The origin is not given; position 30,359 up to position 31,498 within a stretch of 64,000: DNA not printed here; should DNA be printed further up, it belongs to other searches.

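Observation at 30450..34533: Lower-GC ~3.7 kb insertion between lptF and pepA: two SAM methyltransferases, two secreted proteins and a lipoprotein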

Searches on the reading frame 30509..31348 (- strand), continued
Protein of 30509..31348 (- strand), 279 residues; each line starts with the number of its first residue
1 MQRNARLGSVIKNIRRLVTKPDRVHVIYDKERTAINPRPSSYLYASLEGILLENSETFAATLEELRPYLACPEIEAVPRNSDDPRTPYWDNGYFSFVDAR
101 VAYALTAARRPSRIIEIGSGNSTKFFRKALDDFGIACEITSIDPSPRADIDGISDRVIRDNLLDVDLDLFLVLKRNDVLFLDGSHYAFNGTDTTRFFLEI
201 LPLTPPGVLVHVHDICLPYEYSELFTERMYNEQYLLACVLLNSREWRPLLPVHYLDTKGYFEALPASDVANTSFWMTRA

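Call 74: get_annotated_region(hit=H8, flank=6000)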
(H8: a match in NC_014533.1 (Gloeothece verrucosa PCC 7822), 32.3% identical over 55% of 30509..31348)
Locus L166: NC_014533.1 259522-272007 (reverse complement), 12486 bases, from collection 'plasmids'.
description: Gloeothece verrucosa PCC 7822 plasmid Cy782201, complete sequence
organism: Gloeothece verrucosa PCC 7822 (NCBI taxid 497965)
taxonomy: Bacteria; Cyanobacteriota; Cyanophyceae; Chroococcales; Aphanothecaceae; Gloeothece; Gloeothece verrucosa; Gloeothece verrucosa PCC 7822
host: -; source: fresh water in rice field; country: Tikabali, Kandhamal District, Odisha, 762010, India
typing (MOB-suite, as given by PLSDB): non-mobilizable; mating-pair formation MPF_T
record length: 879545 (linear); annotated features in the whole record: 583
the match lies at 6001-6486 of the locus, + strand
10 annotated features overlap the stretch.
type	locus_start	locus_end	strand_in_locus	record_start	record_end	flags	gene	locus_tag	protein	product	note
CDS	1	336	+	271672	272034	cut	-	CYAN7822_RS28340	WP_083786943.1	hypothetical protein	-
CDS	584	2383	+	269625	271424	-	-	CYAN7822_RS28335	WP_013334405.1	cadherin-like domain-containing protein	-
CDS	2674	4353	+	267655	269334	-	-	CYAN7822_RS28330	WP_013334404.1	right-handed parallel beta-helix repeat-containing protein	-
CDS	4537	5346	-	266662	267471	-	-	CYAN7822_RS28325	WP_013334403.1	methyltransferase domain-containing protein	-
CDS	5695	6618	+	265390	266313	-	-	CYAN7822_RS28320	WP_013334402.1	class I SAM-dependent methyltransferase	-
CDS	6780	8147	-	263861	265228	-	-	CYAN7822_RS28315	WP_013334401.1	hypothetical protein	-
CDS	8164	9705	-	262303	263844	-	-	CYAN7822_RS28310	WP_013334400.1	glycosyltransferase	-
CDS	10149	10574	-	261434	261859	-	-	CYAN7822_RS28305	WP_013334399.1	GtrA family protein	-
CDS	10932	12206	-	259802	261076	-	-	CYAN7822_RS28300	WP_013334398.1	ABC transporter ATP-binding protein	-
CDS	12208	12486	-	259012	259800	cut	-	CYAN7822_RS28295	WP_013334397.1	ABC transporter permease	-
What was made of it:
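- On Sugar O-methyltransferase (functional class), tested for MT1: Only one distant homologue sits in a glycosyltransferase locus (call 74).
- A distant MT1 homologue (32% identical) lies in a glycosyltransferase/GtrA/ABC-transporter locus in Gloeothece (call 74).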

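Call 88: list_cluster_members(proteins=[P0259, P0300, P0295, P0260, P0280, P0303, P0009, P0126, P0149, window:30509-31345:-])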
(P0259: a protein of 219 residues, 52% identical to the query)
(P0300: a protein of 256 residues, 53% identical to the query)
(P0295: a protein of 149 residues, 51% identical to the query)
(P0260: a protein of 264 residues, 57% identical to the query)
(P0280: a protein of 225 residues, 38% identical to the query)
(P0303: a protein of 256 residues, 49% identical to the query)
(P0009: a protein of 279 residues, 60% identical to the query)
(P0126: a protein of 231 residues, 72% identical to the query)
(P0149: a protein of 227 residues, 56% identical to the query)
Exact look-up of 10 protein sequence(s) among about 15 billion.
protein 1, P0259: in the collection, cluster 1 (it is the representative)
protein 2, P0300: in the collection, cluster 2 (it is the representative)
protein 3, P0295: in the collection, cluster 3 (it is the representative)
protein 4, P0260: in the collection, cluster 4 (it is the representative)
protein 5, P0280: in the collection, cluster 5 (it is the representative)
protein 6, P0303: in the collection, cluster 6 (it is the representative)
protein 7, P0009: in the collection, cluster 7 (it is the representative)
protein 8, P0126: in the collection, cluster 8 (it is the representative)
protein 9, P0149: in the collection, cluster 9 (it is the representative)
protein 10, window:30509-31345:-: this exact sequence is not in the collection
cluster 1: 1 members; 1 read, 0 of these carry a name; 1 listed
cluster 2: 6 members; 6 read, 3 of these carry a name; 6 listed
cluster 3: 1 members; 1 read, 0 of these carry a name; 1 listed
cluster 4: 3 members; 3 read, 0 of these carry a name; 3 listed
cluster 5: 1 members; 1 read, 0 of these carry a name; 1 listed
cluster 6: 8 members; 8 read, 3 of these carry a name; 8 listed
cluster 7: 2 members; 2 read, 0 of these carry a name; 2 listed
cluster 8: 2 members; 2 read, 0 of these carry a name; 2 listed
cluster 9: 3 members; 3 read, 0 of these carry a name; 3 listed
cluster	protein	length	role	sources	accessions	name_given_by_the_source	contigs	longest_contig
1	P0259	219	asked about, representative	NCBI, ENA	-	-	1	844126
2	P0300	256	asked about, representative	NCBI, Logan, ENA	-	-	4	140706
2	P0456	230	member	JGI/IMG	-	hypothetical protein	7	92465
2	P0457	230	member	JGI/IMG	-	hypothetical protein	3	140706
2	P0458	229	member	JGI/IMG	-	hypothetical protein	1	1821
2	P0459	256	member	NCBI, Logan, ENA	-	-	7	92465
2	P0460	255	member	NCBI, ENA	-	-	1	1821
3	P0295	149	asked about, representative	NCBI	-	-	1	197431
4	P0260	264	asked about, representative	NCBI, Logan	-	-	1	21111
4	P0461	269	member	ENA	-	-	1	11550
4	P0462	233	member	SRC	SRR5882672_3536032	-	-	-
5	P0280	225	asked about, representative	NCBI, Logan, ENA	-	-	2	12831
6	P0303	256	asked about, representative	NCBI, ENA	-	-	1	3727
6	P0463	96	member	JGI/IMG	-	hypothetical protein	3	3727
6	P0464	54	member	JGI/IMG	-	hypothetical protein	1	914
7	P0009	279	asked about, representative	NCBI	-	-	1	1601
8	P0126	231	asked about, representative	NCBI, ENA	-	-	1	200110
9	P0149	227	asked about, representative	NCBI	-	-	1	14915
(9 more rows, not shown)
